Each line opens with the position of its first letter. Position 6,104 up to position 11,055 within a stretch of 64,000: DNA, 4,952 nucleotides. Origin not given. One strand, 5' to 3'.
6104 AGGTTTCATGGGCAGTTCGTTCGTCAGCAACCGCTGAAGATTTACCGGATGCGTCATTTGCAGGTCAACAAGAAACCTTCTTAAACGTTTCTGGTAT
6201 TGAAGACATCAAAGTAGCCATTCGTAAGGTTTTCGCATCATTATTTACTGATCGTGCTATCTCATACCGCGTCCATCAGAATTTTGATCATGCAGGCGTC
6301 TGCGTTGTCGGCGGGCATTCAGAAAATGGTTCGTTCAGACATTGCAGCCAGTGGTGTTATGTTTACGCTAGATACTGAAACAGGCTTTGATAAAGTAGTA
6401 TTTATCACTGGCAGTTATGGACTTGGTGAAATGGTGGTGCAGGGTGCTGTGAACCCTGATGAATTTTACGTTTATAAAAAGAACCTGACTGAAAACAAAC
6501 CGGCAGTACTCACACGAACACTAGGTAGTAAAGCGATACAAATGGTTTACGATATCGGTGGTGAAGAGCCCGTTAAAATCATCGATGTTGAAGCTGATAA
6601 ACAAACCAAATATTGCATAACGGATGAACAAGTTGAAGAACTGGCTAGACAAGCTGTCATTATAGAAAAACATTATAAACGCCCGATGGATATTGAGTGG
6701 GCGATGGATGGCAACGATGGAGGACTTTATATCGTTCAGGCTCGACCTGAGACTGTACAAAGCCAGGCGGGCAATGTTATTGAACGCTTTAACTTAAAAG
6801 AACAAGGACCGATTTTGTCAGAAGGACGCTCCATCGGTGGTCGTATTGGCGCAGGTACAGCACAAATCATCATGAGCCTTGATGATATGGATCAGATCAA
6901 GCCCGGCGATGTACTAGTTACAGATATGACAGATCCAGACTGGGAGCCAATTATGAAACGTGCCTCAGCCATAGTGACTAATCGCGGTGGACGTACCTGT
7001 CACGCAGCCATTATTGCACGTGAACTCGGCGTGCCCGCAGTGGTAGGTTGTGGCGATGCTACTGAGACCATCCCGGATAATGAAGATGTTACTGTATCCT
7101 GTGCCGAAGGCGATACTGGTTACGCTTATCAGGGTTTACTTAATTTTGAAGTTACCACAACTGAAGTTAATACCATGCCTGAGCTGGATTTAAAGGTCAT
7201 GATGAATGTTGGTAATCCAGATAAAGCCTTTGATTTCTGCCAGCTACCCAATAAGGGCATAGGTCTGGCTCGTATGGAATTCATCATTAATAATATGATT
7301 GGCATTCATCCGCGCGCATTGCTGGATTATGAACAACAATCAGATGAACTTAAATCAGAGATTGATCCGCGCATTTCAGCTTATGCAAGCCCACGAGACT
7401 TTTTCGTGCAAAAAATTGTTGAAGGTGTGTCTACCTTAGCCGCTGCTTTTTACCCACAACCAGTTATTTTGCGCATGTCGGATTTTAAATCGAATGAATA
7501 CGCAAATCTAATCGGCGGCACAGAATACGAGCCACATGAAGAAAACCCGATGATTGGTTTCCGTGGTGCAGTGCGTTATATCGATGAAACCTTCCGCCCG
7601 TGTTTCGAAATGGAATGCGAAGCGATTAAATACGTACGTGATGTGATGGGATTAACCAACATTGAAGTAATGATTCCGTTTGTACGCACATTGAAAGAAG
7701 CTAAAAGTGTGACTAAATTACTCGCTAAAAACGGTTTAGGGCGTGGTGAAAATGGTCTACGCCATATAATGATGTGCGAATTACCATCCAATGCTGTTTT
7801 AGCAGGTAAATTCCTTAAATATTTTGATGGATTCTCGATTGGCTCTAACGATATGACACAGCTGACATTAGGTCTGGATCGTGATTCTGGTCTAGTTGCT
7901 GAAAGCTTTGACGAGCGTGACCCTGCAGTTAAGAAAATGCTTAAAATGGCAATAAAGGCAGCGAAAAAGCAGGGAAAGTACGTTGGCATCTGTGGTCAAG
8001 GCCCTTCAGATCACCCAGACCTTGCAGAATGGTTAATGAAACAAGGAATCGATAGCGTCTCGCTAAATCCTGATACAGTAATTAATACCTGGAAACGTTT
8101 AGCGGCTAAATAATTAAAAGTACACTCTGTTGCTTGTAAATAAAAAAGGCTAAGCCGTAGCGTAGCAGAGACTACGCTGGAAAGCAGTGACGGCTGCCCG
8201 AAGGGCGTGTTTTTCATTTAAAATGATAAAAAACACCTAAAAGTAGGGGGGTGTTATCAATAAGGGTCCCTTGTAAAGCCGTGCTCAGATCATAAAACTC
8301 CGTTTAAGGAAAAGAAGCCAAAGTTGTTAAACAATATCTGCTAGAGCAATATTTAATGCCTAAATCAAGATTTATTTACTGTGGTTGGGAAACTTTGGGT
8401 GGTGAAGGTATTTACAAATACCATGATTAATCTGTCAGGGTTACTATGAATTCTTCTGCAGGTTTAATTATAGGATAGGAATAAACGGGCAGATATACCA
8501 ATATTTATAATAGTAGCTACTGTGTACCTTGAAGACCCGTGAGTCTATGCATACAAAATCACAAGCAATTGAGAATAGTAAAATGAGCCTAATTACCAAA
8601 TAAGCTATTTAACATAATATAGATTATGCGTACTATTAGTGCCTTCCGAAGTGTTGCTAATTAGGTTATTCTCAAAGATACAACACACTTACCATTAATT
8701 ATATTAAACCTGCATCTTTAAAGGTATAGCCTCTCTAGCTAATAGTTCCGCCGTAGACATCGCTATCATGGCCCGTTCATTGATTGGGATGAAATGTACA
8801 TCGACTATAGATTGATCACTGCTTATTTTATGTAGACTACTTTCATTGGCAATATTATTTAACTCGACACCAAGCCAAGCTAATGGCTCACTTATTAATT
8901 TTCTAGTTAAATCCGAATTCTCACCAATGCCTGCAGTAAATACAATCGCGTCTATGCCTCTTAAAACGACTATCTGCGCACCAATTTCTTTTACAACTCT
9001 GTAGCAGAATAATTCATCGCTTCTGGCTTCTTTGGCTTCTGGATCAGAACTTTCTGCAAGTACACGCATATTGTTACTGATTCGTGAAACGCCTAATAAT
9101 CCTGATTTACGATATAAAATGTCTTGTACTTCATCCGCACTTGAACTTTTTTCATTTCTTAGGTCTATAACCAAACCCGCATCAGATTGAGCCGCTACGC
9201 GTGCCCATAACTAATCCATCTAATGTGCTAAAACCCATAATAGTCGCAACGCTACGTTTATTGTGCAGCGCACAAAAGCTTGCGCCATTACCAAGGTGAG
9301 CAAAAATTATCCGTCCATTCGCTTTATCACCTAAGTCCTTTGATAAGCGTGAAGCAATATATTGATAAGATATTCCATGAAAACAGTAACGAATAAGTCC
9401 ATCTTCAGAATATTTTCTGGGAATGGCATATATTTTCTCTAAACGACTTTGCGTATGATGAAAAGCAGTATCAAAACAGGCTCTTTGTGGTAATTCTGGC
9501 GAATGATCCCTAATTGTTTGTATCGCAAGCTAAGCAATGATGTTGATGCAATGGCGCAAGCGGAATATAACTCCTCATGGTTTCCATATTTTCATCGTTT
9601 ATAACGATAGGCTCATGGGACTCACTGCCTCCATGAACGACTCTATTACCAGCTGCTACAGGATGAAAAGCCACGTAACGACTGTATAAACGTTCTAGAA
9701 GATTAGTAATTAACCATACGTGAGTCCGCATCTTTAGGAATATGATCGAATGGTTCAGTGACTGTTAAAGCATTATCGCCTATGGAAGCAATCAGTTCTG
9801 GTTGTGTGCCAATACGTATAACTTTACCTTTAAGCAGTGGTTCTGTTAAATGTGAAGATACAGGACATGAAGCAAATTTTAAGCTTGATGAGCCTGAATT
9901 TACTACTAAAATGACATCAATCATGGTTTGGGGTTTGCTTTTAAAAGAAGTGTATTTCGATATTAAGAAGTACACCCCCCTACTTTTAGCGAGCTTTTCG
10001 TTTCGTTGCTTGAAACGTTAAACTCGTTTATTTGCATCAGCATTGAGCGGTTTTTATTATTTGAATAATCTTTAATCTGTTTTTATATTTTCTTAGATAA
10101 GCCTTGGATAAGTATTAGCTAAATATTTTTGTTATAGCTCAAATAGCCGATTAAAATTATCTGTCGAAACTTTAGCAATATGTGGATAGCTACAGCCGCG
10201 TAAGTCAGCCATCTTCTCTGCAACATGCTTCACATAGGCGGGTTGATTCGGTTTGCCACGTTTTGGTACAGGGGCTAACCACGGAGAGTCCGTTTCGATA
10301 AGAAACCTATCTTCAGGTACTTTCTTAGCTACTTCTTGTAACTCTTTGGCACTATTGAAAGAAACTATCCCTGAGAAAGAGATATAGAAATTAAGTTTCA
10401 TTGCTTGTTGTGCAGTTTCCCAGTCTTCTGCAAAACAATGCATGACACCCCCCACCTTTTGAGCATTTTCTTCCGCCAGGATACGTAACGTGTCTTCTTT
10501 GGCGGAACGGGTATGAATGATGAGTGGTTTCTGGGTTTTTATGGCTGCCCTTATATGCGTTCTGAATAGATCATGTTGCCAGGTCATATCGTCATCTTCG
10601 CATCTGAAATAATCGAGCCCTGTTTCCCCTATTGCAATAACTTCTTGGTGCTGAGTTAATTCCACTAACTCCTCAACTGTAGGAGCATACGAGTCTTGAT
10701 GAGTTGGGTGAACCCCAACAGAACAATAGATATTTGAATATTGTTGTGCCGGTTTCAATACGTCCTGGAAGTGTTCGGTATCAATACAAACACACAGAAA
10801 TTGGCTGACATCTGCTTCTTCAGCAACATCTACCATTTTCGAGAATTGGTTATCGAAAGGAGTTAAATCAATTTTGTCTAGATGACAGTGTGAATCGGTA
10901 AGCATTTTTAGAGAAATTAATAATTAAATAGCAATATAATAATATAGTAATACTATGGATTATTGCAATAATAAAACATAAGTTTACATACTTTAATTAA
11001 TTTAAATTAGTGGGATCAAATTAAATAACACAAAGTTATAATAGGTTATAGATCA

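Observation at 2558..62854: Dense family of modular GTAG-ended intergenic elements (REP/REPIN-like), best candidate for an undescribed system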

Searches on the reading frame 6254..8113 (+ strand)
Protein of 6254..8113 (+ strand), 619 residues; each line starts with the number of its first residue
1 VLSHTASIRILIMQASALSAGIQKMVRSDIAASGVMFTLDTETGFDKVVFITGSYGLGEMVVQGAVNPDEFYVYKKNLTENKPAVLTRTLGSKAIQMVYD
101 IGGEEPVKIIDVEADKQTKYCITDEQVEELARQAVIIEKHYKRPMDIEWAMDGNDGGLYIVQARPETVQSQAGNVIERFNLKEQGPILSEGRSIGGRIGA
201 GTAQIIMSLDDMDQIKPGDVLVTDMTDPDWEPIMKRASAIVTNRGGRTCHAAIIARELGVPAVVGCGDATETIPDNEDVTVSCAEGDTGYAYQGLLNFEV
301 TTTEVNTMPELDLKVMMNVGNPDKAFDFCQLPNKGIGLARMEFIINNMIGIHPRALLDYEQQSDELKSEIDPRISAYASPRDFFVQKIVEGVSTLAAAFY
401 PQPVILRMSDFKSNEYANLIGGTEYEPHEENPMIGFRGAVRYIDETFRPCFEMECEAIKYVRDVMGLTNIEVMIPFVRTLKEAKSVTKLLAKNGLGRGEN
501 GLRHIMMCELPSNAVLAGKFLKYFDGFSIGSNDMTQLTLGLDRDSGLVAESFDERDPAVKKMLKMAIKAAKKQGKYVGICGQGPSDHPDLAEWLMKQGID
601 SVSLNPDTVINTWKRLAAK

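Call 8: search_protein_families(library=ncbifam, proteins=[window:6254-8113:+])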
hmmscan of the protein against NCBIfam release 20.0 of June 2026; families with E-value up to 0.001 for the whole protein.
window:6254-8113:+ (619 aa): 27 families (the best 25 are shown)
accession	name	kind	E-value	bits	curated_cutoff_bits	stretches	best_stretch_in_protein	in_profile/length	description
NF005057.0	PRK06464.1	equivalog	2.1e-293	975.3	598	1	15-618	182-787/798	phosphoenolpyruvate synthase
TIGR01418.1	PEP_synth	equivalog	2.7e-282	938.7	739.75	1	16-617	177-780/784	pyruvate, water dikinase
NF004877.0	PRK06241.1-2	subfamily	9.7e-46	156.5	866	2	17-167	176-313/869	phosphoenolpyruvate synthase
NF004878.0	PRK06241.1-3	subfamily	2.3e-44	151.7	945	2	18-167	176-312/891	phosphoenolpyruvate synthase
NF041857.1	RIF_Ptrans_rph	equivalog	1.6e-43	149.2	999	2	18-167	175-311/864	rifamycin-inactivating phosphotransferase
NF004881.0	PRK06241.2-2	equivalog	1.6e-42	145.8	883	2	13-171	168-315/898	phosphoenolpyruvate synthase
NF052631.1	prodigiosin_PigC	equivalog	3.1e-40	137.9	1300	2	15-175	157-306/883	prodigiosin ligase PigC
NF004879.0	PRK06241.1-4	equivalog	2.2e-39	135.3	976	2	18-167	177-313/868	phosphoenolpyruvate synthase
TIGR01417.1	PTS_I_fam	equivalog_domain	3e-39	134.9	341.7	2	402-616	326-536/565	phosphoenolpyruvate--protein phosphotransferase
NF052632.1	undecylprod_RedH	equivalog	4.8e-37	127.4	1350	2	14-174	152-301/880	undecylprodigiosin ligase RedH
NF000283.1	RPH_KJ151292.1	equivalog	8.3e-32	110.3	1700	2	21-168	181-315/865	rifamycin-inactivating phosphotransferase Rph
NF004880.0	PRK06241.2-1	equivalog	1.1e-31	109.5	972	2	191-290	738-833/837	phosphoenolpyruvate synthase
NF004883.0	PRK06241.2-4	equivalog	4.8e-31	107.7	1063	2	20-169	191-330/928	phosphoenolpyruvate synthase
TIGR01828.1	pyru_phos_dikin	equivalog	6.8e-31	107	843.45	2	426-606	649-850/865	pyruvate, phosphate dikinase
NF008382.0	PRK11177.1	equivalog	3.5e-29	101.9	824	2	396-605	321-526/575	phosphoenolpyruvate-protein phosphotransferase PtsI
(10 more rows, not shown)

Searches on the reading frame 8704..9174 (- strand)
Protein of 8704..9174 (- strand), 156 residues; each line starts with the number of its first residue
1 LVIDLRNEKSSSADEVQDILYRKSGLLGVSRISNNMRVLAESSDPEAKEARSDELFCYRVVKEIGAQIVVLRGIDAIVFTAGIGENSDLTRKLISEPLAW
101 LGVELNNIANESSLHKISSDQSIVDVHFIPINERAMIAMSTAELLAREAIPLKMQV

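Call 90: search_protein_families(library=pfam, proteins=[window:8704-9174:-], max_evalue=0.00001)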
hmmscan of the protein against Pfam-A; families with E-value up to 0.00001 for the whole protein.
window:8704-9174:- (156 aa): 1 family
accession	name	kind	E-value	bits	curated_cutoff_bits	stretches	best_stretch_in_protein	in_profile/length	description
PF00871.23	Acetate_kinase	-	3e-28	99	22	1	5-138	251-391/392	Acetokinase family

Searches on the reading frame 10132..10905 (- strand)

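Call 90: search_protein_families(library=pfam, proteins=[window:10132-10905:-], max_evalue=0.00001)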
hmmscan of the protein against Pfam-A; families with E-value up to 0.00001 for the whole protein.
window:10132-10905:- (257 aa): 1 family
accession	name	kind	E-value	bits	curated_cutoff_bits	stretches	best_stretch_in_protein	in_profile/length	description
PF01026.27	TatD_DNase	-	1.3e-83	280.7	27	1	3-255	1-252/253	TatD related DNase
